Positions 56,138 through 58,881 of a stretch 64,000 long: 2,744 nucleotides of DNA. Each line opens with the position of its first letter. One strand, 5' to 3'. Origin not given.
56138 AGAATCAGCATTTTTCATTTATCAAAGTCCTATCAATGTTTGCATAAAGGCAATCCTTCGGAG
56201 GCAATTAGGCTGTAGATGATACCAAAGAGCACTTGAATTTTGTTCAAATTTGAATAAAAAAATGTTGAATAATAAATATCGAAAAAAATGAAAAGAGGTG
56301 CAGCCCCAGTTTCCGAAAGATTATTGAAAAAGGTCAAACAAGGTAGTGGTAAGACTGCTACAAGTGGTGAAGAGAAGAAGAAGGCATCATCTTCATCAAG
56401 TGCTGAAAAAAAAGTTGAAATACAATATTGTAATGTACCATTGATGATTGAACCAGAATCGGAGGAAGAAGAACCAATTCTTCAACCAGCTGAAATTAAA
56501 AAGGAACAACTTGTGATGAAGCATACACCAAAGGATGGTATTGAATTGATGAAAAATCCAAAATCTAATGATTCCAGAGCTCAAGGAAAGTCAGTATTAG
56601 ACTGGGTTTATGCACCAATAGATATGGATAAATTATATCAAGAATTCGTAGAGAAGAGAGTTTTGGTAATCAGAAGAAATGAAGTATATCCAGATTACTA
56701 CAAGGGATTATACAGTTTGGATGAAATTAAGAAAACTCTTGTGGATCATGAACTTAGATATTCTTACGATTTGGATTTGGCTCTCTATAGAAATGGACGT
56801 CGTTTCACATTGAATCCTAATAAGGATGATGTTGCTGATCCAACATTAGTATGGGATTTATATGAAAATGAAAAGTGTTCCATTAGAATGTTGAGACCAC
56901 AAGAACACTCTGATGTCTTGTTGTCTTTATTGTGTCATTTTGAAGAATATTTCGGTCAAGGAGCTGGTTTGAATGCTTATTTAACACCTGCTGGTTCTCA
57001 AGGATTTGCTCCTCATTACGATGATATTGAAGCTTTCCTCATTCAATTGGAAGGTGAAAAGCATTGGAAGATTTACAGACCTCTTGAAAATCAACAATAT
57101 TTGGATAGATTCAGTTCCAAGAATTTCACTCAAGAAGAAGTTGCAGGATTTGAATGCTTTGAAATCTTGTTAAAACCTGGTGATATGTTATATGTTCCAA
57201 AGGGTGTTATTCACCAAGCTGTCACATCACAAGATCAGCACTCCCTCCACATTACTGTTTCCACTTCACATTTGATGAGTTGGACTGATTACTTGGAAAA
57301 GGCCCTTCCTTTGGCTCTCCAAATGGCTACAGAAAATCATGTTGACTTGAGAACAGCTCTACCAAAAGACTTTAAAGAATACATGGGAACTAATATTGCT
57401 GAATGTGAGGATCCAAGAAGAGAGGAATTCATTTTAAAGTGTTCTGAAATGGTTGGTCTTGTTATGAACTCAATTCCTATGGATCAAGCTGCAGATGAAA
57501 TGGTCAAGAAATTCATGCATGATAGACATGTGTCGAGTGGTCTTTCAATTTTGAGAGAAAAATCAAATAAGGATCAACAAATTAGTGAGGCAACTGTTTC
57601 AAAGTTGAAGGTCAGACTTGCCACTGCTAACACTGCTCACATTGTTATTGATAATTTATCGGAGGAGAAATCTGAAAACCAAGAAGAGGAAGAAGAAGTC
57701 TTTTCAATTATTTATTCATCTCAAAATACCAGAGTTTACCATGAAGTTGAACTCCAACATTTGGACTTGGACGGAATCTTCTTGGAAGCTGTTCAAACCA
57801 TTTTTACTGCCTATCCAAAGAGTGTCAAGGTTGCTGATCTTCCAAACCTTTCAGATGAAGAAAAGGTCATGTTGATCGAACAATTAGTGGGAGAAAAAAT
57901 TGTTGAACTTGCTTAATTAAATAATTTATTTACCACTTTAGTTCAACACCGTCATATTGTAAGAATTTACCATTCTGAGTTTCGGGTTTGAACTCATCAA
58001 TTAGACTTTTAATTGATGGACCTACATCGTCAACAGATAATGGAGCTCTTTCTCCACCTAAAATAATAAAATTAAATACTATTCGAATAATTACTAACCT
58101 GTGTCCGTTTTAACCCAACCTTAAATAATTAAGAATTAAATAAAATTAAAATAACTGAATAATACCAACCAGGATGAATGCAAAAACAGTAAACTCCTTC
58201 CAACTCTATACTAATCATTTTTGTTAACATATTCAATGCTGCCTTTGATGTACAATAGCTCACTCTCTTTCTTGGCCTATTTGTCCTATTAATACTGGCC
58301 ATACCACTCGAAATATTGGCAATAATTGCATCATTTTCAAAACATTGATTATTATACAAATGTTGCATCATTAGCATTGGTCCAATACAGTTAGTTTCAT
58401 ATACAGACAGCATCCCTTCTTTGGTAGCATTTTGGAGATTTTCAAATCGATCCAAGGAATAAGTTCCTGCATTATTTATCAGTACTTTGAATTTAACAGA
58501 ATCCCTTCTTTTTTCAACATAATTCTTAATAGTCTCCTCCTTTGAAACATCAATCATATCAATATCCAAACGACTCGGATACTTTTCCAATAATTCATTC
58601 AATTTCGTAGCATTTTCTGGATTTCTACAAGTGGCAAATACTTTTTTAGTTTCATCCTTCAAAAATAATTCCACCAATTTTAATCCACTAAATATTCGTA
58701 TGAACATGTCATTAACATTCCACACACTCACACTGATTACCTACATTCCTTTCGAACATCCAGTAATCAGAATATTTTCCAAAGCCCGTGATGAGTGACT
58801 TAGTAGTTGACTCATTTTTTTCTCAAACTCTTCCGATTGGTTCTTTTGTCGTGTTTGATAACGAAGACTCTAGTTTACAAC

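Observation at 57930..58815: Micro-exons of 21 and 20 nt and 39-57-nt introns: the SDR and RCC1-like genes are mis-represented by simple ORF calling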

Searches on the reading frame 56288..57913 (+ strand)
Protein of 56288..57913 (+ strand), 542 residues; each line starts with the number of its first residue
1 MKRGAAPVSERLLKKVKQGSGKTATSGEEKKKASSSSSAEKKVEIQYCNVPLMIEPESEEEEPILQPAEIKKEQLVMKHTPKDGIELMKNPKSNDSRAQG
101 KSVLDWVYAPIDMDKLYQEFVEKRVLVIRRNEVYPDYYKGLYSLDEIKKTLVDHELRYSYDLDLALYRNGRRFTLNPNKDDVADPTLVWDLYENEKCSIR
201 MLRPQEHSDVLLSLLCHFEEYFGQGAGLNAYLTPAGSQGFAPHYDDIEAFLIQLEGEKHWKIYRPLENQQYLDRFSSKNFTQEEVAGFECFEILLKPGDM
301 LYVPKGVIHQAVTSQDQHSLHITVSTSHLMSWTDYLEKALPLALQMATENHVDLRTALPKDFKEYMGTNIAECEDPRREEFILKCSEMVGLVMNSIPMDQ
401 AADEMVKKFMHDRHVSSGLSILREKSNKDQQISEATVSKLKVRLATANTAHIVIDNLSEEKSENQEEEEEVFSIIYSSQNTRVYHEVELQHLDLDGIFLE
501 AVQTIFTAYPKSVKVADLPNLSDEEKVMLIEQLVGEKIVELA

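Call 9: list_cluster_members(proteins=[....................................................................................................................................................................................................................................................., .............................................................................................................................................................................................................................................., window:56288-57913:+])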
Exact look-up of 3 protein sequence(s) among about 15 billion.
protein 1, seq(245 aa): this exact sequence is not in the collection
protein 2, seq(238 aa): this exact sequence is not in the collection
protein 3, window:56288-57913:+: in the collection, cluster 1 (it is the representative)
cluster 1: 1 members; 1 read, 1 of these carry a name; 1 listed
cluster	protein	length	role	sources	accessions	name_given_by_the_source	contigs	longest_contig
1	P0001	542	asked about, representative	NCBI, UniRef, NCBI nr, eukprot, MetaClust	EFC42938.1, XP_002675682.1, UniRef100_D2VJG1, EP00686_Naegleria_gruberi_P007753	predicted protein [Naegleria gruberi] | Bifunctional lysine-specific demethylase and histidyl-hydroxylase n=1 Tax=Naegleria ... | uncharacterized protein NAEGRDRAFT_50047 [Naegleria gruberi]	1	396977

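Call 16: find_encoding_contigs(protein=P0001, flank=6000, max_places=3)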
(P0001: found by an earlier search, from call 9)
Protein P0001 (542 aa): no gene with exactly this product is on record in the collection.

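Call 52: search_protein_families(library=pfam, proteins=[window:56288-57913:+], max_evalue=0.001)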
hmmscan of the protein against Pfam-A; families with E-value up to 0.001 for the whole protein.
window:56288-57913:+ (542 aa): 3 families
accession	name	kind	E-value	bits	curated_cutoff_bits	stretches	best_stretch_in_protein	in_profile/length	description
PF08007.18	JmjC_2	-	1.9e-29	102.2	22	1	225-327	23-120/127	JmjC domain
PF21233.3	RIOX1_C_WH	-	2.1e-12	47.6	27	1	467-536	51-120/129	Ribosomal oxygenase 1, C-terminal winged helix domain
PF13621.12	Cupin_8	-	2.9e-06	27.8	27.4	1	229-324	135-242/252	Cupin-like domain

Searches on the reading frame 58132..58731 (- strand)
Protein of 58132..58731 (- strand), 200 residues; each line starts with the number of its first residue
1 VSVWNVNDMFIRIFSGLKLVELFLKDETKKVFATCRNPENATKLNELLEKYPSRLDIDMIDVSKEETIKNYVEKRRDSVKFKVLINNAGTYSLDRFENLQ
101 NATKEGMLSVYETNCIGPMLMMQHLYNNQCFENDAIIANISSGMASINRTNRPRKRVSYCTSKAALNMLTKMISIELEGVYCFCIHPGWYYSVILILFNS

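Call 7: search_protein_families(library=pfam, proteins=[window:58132-58731:-], max_evalue=0.01)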
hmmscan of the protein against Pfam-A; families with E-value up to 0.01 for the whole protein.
seq(200 aa): 2 families
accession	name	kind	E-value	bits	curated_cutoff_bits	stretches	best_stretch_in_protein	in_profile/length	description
PF00106.31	adh_short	-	3.4e-18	66.3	26.6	1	16-189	13-181/195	short chain dehydrogenase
PF13561.12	adh_short_C2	-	2.1e-16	60.7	27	1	26-189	18-175/236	Enoyl-(Acyl carrier protein) reductase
